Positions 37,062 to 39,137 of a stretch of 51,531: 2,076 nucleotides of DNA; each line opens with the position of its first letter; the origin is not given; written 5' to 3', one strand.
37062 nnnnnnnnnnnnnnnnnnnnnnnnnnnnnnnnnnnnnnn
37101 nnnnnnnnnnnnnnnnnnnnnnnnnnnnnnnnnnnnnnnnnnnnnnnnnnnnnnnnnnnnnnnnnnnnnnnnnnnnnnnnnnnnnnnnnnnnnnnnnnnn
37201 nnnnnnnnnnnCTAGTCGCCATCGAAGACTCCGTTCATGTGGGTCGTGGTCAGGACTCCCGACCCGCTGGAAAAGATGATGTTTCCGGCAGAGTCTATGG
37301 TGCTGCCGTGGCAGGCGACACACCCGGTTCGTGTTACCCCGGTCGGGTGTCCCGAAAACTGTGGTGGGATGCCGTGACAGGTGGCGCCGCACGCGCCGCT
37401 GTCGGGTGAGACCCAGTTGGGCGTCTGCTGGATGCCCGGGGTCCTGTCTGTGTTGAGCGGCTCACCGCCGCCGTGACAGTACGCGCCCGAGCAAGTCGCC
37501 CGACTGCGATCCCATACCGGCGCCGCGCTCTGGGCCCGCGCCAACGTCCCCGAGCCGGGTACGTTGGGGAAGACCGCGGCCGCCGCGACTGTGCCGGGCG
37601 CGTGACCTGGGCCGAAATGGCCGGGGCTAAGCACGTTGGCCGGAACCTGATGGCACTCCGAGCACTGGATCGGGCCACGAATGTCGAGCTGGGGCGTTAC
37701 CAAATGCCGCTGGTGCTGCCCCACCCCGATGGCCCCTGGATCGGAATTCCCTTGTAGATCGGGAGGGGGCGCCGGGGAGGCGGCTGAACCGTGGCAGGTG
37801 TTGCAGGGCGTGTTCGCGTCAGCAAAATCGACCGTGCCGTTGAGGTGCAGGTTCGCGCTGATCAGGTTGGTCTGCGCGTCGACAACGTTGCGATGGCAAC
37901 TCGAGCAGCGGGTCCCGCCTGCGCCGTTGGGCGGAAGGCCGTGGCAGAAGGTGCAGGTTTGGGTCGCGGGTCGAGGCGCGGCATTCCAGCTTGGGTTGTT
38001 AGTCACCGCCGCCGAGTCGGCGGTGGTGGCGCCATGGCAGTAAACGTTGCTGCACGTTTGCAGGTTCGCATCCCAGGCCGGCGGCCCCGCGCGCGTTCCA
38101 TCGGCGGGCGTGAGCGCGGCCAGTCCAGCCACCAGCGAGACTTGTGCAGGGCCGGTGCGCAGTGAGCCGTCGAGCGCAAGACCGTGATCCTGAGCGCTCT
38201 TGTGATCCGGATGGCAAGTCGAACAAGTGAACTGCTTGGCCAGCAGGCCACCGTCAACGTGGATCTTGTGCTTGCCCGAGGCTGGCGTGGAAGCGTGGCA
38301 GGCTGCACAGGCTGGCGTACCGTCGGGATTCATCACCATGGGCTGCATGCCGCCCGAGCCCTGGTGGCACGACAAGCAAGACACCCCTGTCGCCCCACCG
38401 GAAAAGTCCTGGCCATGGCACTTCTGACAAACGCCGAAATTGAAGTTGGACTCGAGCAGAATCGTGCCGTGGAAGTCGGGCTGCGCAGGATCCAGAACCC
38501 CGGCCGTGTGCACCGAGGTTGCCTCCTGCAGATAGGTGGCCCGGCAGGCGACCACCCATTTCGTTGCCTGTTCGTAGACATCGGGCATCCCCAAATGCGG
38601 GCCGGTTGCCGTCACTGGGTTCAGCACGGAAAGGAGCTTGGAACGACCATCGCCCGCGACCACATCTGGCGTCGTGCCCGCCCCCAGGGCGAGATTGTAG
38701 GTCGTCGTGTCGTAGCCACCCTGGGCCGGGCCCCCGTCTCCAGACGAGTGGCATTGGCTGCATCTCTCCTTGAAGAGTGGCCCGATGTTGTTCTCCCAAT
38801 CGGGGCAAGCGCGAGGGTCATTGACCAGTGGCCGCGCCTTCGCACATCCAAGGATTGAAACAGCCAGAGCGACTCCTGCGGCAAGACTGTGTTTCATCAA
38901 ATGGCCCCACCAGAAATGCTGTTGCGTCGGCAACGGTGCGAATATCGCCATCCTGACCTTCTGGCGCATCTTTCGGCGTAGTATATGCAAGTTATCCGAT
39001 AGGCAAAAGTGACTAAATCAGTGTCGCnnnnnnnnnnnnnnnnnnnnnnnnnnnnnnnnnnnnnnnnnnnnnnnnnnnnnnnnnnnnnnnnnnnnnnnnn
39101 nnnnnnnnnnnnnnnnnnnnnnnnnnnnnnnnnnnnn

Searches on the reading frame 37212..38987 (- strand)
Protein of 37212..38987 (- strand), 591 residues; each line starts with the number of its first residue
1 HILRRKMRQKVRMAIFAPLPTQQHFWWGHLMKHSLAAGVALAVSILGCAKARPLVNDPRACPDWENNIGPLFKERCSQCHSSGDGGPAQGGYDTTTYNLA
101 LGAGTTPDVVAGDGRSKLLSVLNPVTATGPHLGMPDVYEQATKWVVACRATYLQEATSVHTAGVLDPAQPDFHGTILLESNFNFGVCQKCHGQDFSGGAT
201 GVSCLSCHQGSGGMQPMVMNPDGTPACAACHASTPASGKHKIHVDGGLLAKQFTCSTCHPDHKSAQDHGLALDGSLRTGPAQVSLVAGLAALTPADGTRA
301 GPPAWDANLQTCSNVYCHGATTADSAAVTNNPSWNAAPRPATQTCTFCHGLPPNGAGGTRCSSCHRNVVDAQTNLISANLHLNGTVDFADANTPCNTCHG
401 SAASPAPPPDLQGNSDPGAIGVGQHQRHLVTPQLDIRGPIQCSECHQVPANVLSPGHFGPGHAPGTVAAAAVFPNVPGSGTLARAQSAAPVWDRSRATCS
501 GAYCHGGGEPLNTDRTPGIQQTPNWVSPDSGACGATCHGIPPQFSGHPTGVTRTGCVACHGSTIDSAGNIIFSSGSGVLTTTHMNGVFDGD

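Call 28: search_protein_families(library=pfam, proteins=[window:37212-38987:-], max_evalue=0.001)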
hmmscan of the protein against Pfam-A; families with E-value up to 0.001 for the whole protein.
window:37212-38987:- (591 aa): 4 families
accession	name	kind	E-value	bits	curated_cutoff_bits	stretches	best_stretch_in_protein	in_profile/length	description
PF14537.11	Cytochrom_c3_2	-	5.2e-09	36.9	25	0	200-266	5-71/79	Cytochrome c3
PF14522.11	Cytochrome_C7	-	6.7e-08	32.7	24.8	0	358-447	13-67/67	Cytochrome c7 and related cytochrome c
PF09698.15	GSu_C4xC__C2xCH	-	6.2e-06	27.3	21.7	1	311-349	1-36/36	Geobacter CxxxxCH...CXXCH motif (GSu_C4xC__C2xCH)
PF09699.15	Paired_CXXCH_1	-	3e-05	24.1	20.6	1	201-234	7-39/41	Doubled CXXCH motif (Paired_CXXCH_1)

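Call 49: search_protein_families(library=ncbifam, proteins=[window:37212-38987:-], max_evalue=1)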
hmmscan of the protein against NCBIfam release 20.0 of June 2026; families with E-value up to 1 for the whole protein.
window:37212-38987:- (591 aa): 4 families
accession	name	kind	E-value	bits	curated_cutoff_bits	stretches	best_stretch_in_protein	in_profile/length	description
TIGR01904.2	GSu_C4xC__C2xCH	domain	1.8e-20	72.5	27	2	296-356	10-63/73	CxxxxCH/CxxCH domain c-type cytochrome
TIGR03508.1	decahem_SO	subfamily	4.9e-06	26.2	192.2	1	181-270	67-161/258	DmsE family decaheme c-type cytochrome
TIGR01905.1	paired_CXXCH_1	subfamily_domain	0.003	17.4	25.2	2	203-233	8-38/41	doubled CXXCH domain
NF047812.1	LIC11213_lipo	equivalog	0.11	12.7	100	1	72-100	48-73/118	LIC11213 family lipoprotein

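Call 68: find_homologous_proteins(query=window:37212-38987:-, max_evalue=0.00001)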
Query window:37212-38987:- (591 aa): 258 proteins with E <= 0.00001 among 8000 candidates; the best 120 are listed.
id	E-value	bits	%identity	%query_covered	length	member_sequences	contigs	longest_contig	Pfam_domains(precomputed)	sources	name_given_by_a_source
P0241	0.0e+0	1368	100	99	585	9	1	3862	PF09699.16,PF14537.12,PF09698.16,PF14522.12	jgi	jgi:predicted CxxxxCH...CXXCH cytochrome family protein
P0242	0.0e+0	1078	82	95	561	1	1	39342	PF09699.16,PF14537.12,PF14522.12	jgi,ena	-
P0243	0.0e+0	1062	81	95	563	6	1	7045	PF14537.12,PF09698.16,PF14522.12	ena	-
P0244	0.0e+0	1038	77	100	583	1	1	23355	PF14537.12,PF09698.16,PF14522.12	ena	-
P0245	0.0e+0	1030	80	95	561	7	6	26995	PF09699.16,PF14537.12,PF09698.16,PF14522.12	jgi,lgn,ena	jgi:Doubled CXXCH motif (Paired_CXXCH_1)./Geobacter CxxxxCH.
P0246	0.0e+0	1027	79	95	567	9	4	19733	PF14537.12,PF14522.12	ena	-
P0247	0.0e+0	1020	77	99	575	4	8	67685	PF14537.12,PF14522.12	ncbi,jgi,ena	-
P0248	0.0e+0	1018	78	95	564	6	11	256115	PF14537.12,PF02085.22,PF14522.12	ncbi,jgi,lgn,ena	ncbi:MAG: CxxxxCH/CxxCH domain-containing protein [Polyangia bacterium]|jgi:predicted CxxxxCH...CXXC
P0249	0.0e+0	1017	78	95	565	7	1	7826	PF14537.12,PF09698.16,PF14522.12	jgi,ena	-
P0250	4.1e-297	1005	78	96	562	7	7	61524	PF14522.12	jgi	jgi:predicted CxxxxCH...CXXCH cytochrome family protein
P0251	4.3e-295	999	77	95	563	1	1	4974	PF14537.12,PF09698.16,PF14522.12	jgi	jgi:predicted CxxxxCH...CXXCH cytochrome family protein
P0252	1.1e-291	987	75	95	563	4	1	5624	PF09699.16,PF14537.12,PF09698.16,PF14522.12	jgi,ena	-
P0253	4.0e-290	982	74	98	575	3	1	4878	PF09698.16,PF14522.12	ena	-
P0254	8.4e-289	978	75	95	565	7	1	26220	PF09699.16,PF14537.12,PF14522.12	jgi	jgi:predicted CxxxxCH...CXXCH cytochrome family protein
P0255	2.7e-288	976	77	95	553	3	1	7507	PF14537.12,PF09698.16,PF14522.12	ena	-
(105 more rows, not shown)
